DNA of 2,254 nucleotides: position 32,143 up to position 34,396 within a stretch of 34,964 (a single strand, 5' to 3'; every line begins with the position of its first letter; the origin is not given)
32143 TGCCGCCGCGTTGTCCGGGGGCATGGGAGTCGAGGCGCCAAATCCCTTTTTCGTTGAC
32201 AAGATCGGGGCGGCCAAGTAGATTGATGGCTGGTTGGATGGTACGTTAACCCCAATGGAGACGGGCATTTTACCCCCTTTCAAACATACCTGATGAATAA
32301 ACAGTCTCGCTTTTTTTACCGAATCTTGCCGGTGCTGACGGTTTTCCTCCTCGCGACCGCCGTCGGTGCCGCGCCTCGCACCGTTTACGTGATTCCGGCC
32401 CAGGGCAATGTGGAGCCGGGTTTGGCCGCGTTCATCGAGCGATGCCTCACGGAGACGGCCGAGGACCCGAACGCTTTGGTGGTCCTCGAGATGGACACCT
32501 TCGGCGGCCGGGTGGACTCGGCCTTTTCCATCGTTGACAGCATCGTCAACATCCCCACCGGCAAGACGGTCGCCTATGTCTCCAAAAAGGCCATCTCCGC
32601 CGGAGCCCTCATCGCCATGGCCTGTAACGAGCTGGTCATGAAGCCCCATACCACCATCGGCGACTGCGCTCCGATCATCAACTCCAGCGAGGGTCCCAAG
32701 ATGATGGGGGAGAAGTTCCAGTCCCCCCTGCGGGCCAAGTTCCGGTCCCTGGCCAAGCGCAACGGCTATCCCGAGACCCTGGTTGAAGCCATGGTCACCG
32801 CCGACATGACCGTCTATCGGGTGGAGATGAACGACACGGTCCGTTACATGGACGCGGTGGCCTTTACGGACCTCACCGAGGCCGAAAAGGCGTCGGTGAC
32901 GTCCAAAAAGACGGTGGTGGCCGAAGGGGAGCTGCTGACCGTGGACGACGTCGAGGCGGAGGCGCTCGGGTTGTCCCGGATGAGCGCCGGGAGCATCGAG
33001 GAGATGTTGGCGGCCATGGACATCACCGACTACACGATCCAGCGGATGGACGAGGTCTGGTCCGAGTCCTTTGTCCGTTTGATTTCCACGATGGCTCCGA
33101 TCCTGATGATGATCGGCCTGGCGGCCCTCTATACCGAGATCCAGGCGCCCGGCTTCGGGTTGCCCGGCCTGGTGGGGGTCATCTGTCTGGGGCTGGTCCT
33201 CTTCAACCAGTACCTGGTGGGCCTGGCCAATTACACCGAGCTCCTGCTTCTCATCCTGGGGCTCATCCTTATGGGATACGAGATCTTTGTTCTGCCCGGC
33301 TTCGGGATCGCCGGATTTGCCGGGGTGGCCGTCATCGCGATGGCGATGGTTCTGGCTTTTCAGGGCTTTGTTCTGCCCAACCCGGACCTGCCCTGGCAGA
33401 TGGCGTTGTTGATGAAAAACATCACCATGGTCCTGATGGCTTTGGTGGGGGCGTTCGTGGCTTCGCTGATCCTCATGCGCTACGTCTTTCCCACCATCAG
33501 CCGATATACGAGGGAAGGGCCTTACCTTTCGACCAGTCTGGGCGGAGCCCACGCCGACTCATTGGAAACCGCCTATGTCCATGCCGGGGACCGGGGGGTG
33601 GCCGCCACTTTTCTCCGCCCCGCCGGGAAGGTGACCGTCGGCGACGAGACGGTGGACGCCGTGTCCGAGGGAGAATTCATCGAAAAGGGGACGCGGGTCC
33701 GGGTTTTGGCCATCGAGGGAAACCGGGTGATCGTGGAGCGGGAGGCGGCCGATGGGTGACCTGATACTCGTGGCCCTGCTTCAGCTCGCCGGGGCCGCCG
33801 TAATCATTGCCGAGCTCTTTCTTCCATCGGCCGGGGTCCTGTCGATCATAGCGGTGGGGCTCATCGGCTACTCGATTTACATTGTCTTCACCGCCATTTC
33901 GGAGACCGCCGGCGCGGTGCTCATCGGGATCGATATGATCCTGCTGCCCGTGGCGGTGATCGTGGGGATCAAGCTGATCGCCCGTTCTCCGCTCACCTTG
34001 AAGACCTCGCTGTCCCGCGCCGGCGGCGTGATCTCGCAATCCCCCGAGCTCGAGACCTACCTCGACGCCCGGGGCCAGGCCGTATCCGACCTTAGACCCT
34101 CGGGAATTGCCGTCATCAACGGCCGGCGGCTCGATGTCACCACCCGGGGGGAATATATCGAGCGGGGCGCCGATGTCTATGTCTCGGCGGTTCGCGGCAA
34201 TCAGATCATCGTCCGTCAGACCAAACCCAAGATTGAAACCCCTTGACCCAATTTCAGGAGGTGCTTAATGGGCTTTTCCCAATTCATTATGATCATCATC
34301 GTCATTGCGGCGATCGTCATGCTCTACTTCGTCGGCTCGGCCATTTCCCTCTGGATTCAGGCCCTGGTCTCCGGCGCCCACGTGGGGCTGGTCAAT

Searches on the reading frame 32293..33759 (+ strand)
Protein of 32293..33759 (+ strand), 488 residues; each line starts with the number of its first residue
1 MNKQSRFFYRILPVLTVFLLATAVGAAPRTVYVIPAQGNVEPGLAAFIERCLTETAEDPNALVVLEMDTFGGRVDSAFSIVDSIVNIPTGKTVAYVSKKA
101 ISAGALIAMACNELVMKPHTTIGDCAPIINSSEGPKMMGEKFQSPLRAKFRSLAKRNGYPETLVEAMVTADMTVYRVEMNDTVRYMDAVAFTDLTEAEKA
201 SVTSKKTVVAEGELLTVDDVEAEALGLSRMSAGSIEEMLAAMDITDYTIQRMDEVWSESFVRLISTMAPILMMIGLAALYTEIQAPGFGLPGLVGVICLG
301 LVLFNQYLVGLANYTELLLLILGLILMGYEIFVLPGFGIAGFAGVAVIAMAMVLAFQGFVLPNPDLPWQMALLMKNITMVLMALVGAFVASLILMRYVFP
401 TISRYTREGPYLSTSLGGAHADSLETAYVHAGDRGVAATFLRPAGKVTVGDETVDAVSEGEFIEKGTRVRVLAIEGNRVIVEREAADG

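Call 21: search_protein_families(library=pfam, proteins=[window:32293-33759:+], max_evalue=0.001)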
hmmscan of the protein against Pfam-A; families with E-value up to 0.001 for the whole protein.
window:32293-33759:+ (488 aa): 5 families
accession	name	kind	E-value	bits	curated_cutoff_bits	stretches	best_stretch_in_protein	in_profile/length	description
PF25145.1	NfeD1b_N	-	7.3e-35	120.7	40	1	30-179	1-146/189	NfeD1b, N-terminal domain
PF24961.1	NfeD_membrane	-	1.5e-25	90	26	1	267-394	2-117/119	NfeD integral membrane domain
PF01957.25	NfeD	-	4.9e-16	59.1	29.1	1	432-483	6-57/57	NfeD-like C-terminal, partner-binding domain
PF01972.22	SDH_protease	-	0.00011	21.8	31.3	1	63-132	94-162/286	ClpP-like SDH-type serine proteinase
PF00574.28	CLP_protease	-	0.0003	21.1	20.2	1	47-114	33-99/182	Clp protease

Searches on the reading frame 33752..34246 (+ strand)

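Call 21: search_protein_families(library=pfam, proteins=[window:33752-34246:+], max_evalue=0.001)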
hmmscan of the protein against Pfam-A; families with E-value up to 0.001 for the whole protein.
window:33752-34246:+ (164 aa): 2 families
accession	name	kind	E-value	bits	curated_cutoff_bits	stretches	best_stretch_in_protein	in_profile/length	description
PF01957.25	NfeD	-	1e-10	42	29.1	1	101-155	2-56/57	NfeD-like C-terminal, partner-binding domain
PF24961.1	NfeD_membrane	-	0.00074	20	26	0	7-71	51-116/119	NfeD integral membrane domain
